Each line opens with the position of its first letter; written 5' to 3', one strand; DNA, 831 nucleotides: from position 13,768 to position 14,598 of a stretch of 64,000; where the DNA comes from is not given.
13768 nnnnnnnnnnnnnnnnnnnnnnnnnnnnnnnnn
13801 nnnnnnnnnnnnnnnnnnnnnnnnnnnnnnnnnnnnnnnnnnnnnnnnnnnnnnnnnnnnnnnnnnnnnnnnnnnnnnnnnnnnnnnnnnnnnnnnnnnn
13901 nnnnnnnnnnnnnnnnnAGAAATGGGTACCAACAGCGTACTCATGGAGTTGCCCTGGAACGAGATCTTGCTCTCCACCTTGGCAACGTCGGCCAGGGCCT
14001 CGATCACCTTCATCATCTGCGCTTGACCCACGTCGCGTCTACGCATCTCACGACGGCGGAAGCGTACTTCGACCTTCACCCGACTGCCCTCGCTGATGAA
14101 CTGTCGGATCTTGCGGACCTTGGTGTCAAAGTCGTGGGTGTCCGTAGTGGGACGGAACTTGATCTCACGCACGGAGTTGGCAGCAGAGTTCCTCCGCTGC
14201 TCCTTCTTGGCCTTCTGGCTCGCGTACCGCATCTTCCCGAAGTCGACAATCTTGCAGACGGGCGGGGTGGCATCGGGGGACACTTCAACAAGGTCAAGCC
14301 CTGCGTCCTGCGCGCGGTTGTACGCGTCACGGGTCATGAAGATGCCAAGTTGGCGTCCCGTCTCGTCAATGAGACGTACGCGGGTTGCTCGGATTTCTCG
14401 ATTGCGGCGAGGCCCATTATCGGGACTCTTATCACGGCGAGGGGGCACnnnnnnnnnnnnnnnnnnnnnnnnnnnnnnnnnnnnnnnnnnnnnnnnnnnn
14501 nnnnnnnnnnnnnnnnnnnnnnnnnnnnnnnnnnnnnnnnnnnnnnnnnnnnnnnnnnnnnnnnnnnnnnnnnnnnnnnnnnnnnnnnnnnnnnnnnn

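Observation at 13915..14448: Phage-encoded translation initiation factor IF-3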

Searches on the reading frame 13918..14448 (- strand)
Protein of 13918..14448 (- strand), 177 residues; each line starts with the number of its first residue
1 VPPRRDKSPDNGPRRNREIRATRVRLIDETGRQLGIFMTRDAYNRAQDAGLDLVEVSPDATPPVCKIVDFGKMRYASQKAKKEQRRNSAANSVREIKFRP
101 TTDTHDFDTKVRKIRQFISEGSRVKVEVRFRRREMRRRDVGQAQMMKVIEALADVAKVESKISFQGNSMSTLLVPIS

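Call 3: search_protein_families(library=pfam, proteins=[window:13918-14448:-], max_evalue=0.01)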
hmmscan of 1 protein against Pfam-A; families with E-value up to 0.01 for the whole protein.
window:13918-14448:- (177 aa): 2 families
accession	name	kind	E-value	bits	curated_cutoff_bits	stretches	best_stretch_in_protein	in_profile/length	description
PF05198.21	IF3_N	-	3.3e-29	101.3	26.9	1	16-84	2-70/70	Translation initiation factor IF-3, N-terminal domain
PF00707.27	IF3_C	-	2e-28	98.6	34.8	1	92-175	2-85/86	Translation initiation factor IF-3, C-terminal domain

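Call 4: search_protein_families(library=ncbifam, proteins=[window:13918-14448:-], max_evalue=0.01)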
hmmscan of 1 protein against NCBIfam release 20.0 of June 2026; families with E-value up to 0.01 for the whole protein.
window:13918-14448:- (177 aa): 1 family
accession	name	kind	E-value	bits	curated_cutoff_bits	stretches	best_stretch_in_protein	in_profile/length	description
TIGR00168.2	infC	equivalog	8.3e-55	185.2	60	1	13-175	5-167/170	translation initiation factor IF-3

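Call 10: search_dna_similar(query=window:13918-14448:-, collection=phages, mode=protein, max_rows=40)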
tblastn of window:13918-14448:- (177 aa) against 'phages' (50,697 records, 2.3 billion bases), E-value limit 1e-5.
Records with a match: 41; places in all: 41; records where one place covers at least 80% of the query: 27.
Best place of each record, by identity: <60% 41.
By first word of the organism name: Bacteriophage 11; uncultured 5; Salmonella 4; Yersinia 4; Vibrio 3; Acinetobacter 2; Listeria 2; Enterococcus 2; Agrobacterium 2; Sinorhizobium 1; and 5 more.
By host as written in the record: - 23; Listeria monocytogenes 2; Agrobacterium tumefaciens C58 2; Salmonella enterica subsp. enterica serovar Typhi 2; Vibrio anguillarum strain 90-11-286 1; Vibrio anguillarum strain PF430-3 1; Enterococcus faecalis 1; Sinohrizobium meliloti NRRL L-50 1; and 8 more.
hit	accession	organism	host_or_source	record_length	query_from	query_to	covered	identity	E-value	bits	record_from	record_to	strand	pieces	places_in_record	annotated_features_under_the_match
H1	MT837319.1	Bacteriophage sp.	human fecal samples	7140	11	175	93%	44.2%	1e-27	113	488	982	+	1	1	record has no annotation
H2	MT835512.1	Bacteriophage sp.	human fecal samples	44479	16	173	89%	44.9%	4e-30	120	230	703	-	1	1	record has no annotation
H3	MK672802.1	Vibrio phage Va_90-11-286_p16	Vibrio anguillarum strain 90-11-286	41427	4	175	97%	40.9%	2e-19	90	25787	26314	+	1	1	translation initiation factor protein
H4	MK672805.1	Vibrio phage Va_PF430-3_p42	Vibrio anguillarum strain PF430-3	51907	4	175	97%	40.9%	2e-19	90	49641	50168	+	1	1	translation initiation factor protein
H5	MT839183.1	Bacteriophage sp.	human fecal samples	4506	16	173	89%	44.3%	3e-26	109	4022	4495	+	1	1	record has no annotation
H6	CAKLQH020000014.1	Acinetobacter phage MD-2021a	not known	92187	4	175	97%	39.8%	1e-24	105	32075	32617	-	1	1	infC: translation initiation factor IF-3 | thrS: threonine tRNA synthetase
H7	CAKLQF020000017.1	Acinetobacter phage MD-2021a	not known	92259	4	175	97%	39.8%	1e-24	105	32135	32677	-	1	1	infC: translation initiation factor IF-3 | thrS: threonine tRNA synthetase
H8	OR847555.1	Listeria phage LM 4-11-1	Listeria monocytogenes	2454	16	175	90%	41.3%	3e-28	115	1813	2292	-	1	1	record has no annotation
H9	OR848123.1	Listeria phage LM 4-14-1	Listeria monocytogenes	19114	16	175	90%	41.3%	4e-28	115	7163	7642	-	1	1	record has no annotation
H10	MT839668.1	Bacteriophage sp.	human fecal samples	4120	16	175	90%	41.3%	2e-27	113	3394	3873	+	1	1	record has no annotation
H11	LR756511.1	uncultured phage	metagenomic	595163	5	175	97%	38.0%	2e-24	104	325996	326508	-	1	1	record has no annotation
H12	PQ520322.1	Enterococcus phage IME_EF3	-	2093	16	175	90%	40.6%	7e-28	114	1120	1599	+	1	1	record has no annotation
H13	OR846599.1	Enterococcus phage Efs 1-1-1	Enterococcus faecalis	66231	16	175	90%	40.6%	9e-28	114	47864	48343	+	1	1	record has no annotation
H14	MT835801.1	Bacteriophage sp.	human fecal samples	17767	16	175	90%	40.6%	4e-20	92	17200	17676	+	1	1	record has no annotation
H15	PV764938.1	Sinorhizobium phage Phosso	Sinohrizobium meliloti NRRL L-50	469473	16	176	91%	40.2%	6e-25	105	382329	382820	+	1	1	translation initiation factor IF-3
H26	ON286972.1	Escherichia phage A4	Escherichia coli LF82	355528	16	170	88%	31.3%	1e-8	59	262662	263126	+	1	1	translation initiation factor IF3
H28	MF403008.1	Agrobacterium phage Atu_ph07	Agrobacterium tumefaciens C58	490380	18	121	59%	40.6%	7e-19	88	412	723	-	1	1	translation initiation factor 3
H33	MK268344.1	Salmonella phage Munch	Salmonella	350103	16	121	60%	38.0%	2e-12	70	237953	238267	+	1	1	translation initiation factor 3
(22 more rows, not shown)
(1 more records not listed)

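Call 15: find_encoding_contigs(protein=window:13918-14448:-, flank=10000, max_places=6)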
Protein window:13918-14448:- (177 aa): 8 contigs read that carry it; 5 places shown.
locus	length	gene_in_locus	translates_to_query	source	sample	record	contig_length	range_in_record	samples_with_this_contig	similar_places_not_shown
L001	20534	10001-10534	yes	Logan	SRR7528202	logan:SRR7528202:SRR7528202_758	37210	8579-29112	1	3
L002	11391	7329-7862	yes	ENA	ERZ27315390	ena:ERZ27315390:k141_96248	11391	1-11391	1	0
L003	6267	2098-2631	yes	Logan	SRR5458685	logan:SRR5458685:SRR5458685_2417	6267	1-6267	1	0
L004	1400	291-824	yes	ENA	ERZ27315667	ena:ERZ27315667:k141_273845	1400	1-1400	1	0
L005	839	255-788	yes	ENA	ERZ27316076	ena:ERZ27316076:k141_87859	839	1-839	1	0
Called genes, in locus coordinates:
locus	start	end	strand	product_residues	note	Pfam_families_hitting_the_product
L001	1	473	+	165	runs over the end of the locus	-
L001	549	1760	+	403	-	PF14388:DUF4419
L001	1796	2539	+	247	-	-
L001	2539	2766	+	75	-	-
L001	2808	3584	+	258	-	PF00149:Metallophos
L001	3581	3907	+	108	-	-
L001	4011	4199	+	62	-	-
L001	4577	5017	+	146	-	-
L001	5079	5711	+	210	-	PF00929:RNase_T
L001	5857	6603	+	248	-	-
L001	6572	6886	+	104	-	-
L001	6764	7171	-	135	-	-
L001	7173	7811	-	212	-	PF00383:dCMP_cyt_deam_1, PF14437:MafB19-deam (weak)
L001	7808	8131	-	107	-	-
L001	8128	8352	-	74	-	-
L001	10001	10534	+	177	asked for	PF05198:IF3_N, PF00707:IF3_C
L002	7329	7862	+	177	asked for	PF05198:IF3_N, PF00707:IF3_C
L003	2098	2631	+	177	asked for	PF05198:IF3_N, PF00707:IF3_C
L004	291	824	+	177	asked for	PF05198:IF3_N, PF00707:IF3_C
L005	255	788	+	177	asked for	PF05198:IF3_N, PF00707:IF3_C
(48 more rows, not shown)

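Call 16: find_homologous_proteins(query=window:13918-14448:-)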
Query window:13918-14448:- (177 aa): 6215 proteins with E <= 0.001 among 6305 candidates; the best 120 are listed.
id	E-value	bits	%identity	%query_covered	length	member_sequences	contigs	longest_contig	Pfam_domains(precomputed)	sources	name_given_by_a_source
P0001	9.4e-108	375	100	100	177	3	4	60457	PF00707.28,PF05198.22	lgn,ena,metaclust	metaclust:\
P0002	6.4e-84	298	76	100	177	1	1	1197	PF00707.28,PF05198.22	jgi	-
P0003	1.2e-67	245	66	99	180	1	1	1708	PF00707.28,PF05198.22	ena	-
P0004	1.1e-52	196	52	99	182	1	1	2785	PF00707.28,PF05198.22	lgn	-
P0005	1.4e-47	179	51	93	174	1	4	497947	PF00707.28,PF05198.22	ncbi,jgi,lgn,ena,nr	ncbi:MAG: translation initiation factor [Xanthobacteraceae bacterium]|jgi:translation initiation fac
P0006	3.0e-47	178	50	99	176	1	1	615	PF00707.28,PF05198.22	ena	-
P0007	3.2e-47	178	49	98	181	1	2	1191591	PF00707.28,PF05198.22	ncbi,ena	-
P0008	6.9e-47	177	53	93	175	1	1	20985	PF00707.28,PF05198.22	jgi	jgi:translation initiation factor IF-3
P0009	8.7e-47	177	53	93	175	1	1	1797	PF00707.28,PF05198.22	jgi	jgi:translation initiation factor IF-3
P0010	2.6e-46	175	50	99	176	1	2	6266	PF00707.28,PF05198.22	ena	-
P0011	3.2e-46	175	50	99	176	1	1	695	PF00707.28,PF05198.22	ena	-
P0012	3.5e-46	175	52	93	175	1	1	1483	PF00707.28,PF05198.22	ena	-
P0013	3.9e-46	175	51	93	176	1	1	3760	PF00707.28,PF05198.22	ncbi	-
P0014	4.0e-46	175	52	93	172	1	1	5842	PF00707.28,PF05198.22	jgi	-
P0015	4.7e-46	175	50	99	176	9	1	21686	PF00707.28,PF05198.22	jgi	jgi:translation initiation factor IF-3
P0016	4.8e-46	175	49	94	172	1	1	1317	PF00707.28,PF05198.22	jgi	jgi:translation initiation factor IF-3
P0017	5.4e-46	174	52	93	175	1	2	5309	PF00707.28,PF05198.22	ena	-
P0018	8.6e-46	174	52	93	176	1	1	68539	PF00707.28,PF05198.22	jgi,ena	jgi:translation initiation factor IF-3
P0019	1.1e-45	173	50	98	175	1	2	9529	PF00707.28,PF05198.22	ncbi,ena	-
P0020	1.2e-45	173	49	99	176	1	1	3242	PF00707.28,PF05198.22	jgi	jgi:translation initiation factor IF-3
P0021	1.3e-45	173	50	98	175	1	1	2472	PF00707.28,PF05198.22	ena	-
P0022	1.3e-45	173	50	98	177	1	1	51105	PF00707.28,PF05198.22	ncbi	-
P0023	1.6e-45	173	49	99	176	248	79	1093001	PF00707.28,PF05198.22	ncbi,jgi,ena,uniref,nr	ncbi:MAG TPA: translation initiation factor IF-3 [Hyphomicrobium sp.]|jgi:translation initiation fac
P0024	1.7e-45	173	51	93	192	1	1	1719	PF00707.28,PF05198.22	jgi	jgi:translation initiation factor IF-3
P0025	1.8e-45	173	51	93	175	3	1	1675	PF00707.28,PF05198.22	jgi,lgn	jgi:translation initiation factor IF-3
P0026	1.9e-45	173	50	93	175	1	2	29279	PF00707.28,PF05198.22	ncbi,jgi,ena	-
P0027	2.0e-45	173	49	93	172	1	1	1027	PF00707.28,PF05198.22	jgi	-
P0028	2.1e-45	172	49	99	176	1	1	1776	PF00707.28,PF05198.22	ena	-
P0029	3.3e-45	172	51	93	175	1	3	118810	PF00707.28,PF05198.22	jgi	jgi:translation initiation factor IF-3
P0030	3.3e-45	172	49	99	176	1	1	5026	PF00707.28,PF05198.22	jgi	-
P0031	3.4e-45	172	52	93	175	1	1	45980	PF00707.28,PF05198.22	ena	-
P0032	3.5e-45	172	49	93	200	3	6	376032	PF00707.28,PF05198.22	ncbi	-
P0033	3.6e-45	172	50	98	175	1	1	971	PF00707.28,PF05198.22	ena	-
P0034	3.9e-45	172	50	93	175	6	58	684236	PF00707.28,PF05198.22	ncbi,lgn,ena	-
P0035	4.2e-45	171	48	98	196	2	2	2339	PF00707.28,PF05198.22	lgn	-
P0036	4.2e-45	171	50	98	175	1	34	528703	PF00707.28,PF05198.22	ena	-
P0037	5.2e-45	171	52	93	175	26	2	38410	PF00707.28,PF05198.22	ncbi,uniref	ncbi:MAG: translation initiation factor IF-3 [Hyphomicrobium sp.]|uniref:translation initiation fact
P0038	5.8e-45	171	50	93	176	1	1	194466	PF00707.28,PF05198.22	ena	-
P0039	6.1e-45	171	50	93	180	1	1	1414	PF00707.28,PF05198.22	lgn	-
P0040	6.2e-45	171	52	93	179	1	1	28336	PF00707.28,PF05198.22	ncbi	ncbi:MAG: translation initiation factor IF-3 [Hyphomicrobiaceae bacterium]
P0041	8.8e-45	170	48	98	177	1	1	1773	PF00707.28,PF05198.22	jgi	jgi:translation initiation factor IF-3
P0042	8.9e-45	170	50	98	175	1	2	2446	PF00707.28,PF05198.22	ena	-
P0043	8.9e-45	170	50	98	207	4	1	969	PF00707.28,PF05198.22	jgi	-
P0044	9.3e-45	170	50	93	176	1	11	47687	PF00707.28,PF05198.22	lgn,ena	-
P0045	9.3e-45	170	50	93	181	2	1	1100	PF00707.28,PF05198.22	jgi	jgi:translation initiation factor IF-3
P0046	9.3e-45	170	50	93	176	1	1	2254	PF00707.28,PF05198.22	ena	-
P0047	9.5e-45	170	50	93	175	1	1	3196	PF00707.28,PF05198.22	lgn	-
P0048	9.6e-45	170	50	98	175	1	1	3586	PF00707.28,PF05198.22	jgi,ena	-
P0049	1.0e-44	170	50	93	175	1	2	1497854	PF00707.28,PF05198.22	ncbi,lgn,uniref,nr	ncbi:translation initiation factor IF-3 [Hyphomicrobium sp.]|uniref:translation initiation factor IF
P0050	1.0e-44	170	48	99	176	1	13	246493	PF00707.28,PF05198.22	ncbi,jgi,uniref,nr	ncbi:translation initiation factor IF-3 [Hyphomicrobium sp.]|jgi:translation initiation factor IF-3|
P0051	1.0e-44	170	50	98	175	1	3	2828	PF00707.28,PF05198.22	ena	-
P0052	1.0e-44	170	50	93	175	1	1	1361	PF00707.28,PF05198.22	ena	-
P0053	1.1e-44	170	47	98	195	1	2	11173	PF00707.28,PF05198.22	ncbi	-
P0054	1.1e-44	170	52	93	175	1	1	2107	PF00707.28,PF05198.22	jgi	jgi:translation initiation factor IF-3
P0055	1.3e-44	170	50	98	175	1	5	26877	PF00707.28,PF05198.22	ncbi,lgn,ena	-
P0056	1.3e-44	170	50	93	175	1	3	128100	PF00707.28,PF05198.22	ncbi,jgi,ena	jgi:translation initiation factor IF-3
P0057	1.3e-44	170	49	99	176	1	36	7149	PF00707.28,PF05198.22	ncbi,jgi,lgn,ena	-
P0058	1.3e-44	170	50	93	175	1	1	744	PF00707.28,PF05198.22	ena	-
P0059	1.4e-44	170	48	98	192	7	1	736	PF00707.28,PF05198.22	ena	-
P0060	1.4e-44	170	49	98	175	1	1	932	PF00707.28,PF05198.22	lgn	-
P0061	1.6e-44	170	49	98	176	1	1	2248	PF00707.28,PF05198.22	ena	-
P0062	1.7e-44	170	49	99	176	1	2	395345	PF00707.28,PF05198.22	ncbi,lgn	-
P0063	1.7e-44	170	49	98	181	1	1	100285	PF00707.28,PF05198.22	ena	-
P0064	1.8e-44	169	50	93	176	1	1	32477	PF00707.28,PF05198.22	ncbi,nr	ncbi:MAG: translation initiation factor IF-3 [Hyphomicrobiaceae bacterium]|nr:translation initiation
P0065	1.9e-44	169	50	93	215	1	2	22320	PF00707.28,PF05198.22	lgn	-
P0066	1.9e-44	169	49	99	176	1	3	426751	PF00707.28,PF05198.22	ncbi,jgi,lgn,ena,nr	ncbi:MAG: translation initiation factor IF-3 [Hyphomicrobium sp.]|jgi:translation initiation factor 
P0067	1.9e-44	169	48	98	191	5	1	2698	PF00707.28,PF05198.22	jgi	jgi:translation initiation factor IF-3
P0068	2.0e-44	169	48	99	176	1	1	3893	PF00707.28,PF05198.22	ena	-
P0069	2.0e-44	169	49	98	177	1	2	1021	PF00707.28,PF05198.22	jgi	jgi:translation initiation factor IF-3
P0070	2.0e-44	169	48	98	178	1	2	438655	PF00707.28,PF05198.22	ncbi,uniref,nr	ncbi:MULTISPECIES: translation initiation factor IF-3 [Pleomorphomonadaceae]|uniref:translation init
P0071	2.0e-44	169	50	93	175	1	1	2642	PF00707.28,PF05198.22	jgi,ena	-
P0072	2.2e-44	169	47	98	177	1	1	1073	PF00707.28,PF05198.22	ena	-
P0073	2.3e-44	169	51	93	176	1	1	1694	PF00707.28,PF05198.22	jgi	jgi:translation initiation factor IF-3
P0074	2.4e-44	169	50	98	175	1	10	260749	PF00707.28,PF05198.22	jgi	jgi:translation initiation factor IF-3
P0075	2.5e-44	169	50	98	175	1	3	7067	PF00707.28,PF05198.22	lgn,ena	-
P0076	2.6e-44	169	48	98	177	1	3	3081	PF00707.28,PF05198.22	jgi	jgi:translation initiation factor IF-3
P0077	2.8e-44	169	50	98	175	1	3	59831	PF00707.28,PF05198.22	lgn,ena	-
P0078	3.0e-44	169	50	93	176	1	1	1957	PF00707.28,PF05198.22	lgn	-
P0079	3.2e-44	169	50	93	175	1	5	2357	PF00707.28,PF05198.22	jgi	jgi:translation initiation factor IF-3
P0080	3.3e-44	169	49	93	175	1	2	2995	PF00707.28,PF05198.22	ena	-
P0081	3.4e-44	169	49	98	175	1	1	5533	PF00707.28,PF05198.22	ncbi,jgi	jgi:translation initiation factor IF-3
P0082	3.4e-44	169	48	93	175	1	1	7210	PF00707.28,PF05198.22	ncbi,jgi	jgi:translation initiation factor IF-3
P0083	3.7e-44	168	50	93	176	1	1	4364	PF00707.28,PF05198.22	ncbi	-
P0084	3.8e-44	168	50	93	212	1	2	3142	PF00707.28,PF05198.22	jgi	jgi:translation initiation factor IF-3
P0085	4.1e-44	168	49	98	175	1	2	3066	PF00707.28,PF05198.22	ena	-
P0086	4.1e-44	168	47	98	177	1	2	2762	PF00707.28,PF05198.22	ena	-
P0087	4.2e-44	168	49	93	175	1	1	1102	PF00707.28,PF05198.22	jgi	jgi:translation initiation factor IF-3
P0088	4.2e-44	168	48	98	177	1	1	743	PF00707.28,PF05198.22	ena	-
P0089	4.2e-44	168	50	93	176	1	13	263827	PF00707.28,PF05198.22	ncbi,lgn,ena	-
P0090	4.2e-44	168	46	98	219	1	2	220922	PF00707.28,PF05198.22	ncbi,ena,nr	ncbi:MAG: translation initiation factor IF-3 [Rhodobacter sp.]|nr:translation initiation factor IF-3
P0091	4.4e-44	168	50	93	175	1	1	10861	PF00707.28,PF05198.22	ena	-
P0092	4.5e-44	168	47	98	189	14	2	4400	PF00707.28,PF05198.22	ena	-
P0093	4.6e-44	168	49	99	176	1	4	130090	PF00707.28,PF05198.22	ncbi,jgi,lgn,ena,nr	ncbi:MAG TPA: translation initiation factor IF-3 [Hyphomicrobium sp.]|nr:translation initiation fact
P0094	4.8e-44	168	48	93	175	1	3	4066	PF00707.28,PF05198.22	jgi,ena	-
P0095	4.8e-44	168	50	93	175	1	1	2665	PF00707.28,PF05198.22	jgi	jgi:translation initiation factor IF-3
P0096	4.9e-44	168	50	98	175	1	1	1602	PF00707.28,PF05198.22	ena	-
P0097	5.0e-44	168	50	98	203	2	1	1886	PF00707.28,PF05198.22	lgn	-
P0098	5.0e-44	168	49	93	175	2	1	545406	PF00707.28,PF05198.22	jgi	jgi:translation initiation factor IF-3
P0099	5.2e-44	168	49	93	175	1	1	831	PF00707.28,PF05198.22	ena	-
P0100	5.4e-44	168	49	98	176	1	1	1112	PF00707.28,PF05198.22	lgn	-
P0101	5.6e-44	168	49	93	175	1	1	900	PF00707.28,PF05198.22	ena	-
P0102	5.8e-44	168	48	93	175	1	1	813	PF00707.28,PF05198.22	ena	-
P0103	6.1e-44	168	48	93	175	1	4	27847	PF00707.28,PF05198.22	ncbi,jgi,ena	jgi:translation initiation factor IF-3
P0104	6.2e-44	168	49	98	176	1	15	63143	PF00707.28,PF05198.22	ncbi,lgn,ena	-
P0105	6.3e-44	168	50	93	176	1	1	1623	PF00707.28,PF05198.22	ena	-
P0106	6.3e-44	168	50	98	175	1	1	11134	PF00707.28,PF05198.22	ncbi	-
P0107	6.4e-44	168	49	98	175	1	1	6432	PF00707.28,PF05198.22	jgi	-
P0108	6.5e-44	168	49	98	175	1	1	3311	PF00707.28,PF05198.22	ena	-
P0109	6.6e-44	168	50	93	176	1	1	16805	PF00707.28,PF05198.22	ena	-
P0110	6.6e-44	168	48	93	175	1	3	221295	PF00707.28,PF05198.22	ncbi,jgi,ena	jgi:translation initiation factor IF-3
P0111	6.7e-44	168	49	98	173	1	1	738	PF00707.28,PF05198.22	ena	-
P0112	6.9e-44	168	50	93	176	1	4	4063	PF00707.28,PF05198.22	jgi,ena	jgi:translation initiation factor IF-3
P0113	7.0e-44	168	48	98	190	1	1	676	PF00707.28,PF05198.22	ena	-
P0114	7.0e-44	168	48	93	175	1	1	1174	PF00707.28,PF05198.22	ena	-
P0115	7.0e-44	168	48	93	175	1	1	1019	PF00707.28,PF05198.22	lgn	-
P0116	7.3e-44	167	50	93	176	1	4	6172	PF00707.28,PF05198.22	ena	-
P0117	7.5e-44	167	49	98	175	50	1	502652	PF00707.28,PF05198.22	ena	-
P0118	7.9e-44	167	47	98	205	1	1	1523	PF00707.28,PF05198.22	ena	-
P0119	8.1e-44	167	46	99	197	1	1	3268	PF00707.28,PF05198.22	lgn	-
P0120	8.2e-44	167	50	98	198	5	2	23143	PF00707.28,PF05198.22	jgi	jgi:translation initiation factor IF-3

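Call 18: find_related_loci(query=window:13918-14448:-, collection=viral_contigs, flank=10000)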
Query window:13918-14448:- (177 aa) in viral_contigs; peptide patterns used: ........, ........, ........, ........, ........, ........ (x = any residue, [..] = any of these).
No stretch of DNA in the collection matches any of the patterns.
